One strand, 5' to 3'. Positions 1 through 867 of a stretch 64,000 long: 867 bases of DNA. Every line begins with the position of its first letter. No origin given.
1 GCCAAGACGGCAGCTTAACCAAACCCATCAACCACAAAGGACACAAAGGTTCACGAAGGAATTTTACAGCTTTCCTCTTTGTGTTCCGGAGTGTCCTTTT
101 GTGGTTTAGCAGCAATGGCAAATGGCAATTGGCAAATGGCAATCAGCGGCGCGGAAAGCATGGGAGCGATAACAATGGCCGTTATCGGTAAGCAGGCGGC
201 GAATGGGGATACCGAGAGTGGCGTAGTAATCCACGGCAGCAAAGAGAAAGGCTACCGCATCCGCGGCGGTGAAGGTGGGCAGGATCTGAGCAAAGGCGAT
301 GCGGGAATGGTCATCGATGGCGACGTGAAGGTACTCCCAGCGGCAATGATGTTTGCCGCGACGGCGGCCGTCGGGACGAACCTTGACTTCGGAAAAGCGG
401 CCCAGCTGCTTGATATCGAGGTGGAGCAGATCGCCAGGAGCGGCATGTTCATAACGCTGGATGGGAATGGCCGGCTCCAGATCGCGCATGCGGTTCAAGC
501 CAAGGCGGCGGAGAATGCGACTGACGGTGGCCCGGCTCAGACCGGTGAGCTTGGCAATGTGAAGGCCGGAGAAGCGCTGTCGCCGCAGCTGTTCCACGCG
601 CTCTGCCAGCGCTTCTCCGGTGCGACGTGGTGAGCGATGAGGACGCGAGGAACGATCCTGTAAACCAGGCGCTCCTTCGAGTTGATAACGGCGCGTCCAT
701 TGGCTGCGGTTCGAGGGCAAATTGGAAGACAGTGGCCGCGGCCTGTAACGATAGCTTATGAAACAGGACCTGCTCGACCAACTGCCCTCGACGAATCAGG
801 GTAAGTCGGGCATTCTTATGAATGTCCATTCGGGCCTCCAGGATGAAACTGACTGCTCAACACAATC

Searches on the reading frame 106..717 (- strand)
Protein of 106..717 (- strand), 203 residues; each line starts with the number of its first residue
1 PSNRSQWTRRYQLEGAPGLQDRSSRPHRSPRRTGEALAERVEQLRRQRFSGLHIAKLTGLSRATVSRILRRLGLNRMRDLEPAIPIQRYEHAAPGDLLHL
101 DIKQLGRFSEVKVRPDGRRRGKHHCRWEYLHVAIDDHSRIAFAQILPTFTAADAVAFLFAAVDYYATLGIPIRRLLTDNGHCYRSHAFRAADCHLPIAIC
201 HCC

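Call 87: search_protein_families(library=pfam, proteins=[window:106-717:-], max_evalue=0.00001)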
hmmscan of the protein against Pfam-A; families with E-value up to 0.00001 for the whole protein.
window:106-717:- (203 aa): 4 families
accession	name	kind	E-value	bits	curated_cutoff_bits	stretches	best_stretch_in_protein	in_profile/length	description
PF00665.32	rve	-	3.2e-09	37.4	32.6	1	112-202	22-97/102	Integrase core domain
PF13565.12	HTH_32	-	2.1e-08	35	33.7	1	6-69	4-73/73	Homeodomain-like domain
PF13011.12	LZ_Tnp_IS481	-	8.9e-07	29.6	22.2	1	6-47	44-85/85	leucine-zipper of insertion element IS481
PF13518.12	HTH_28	-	9.4e-06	26.1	25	0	6-27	31-52/52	Helix-turn-helix domain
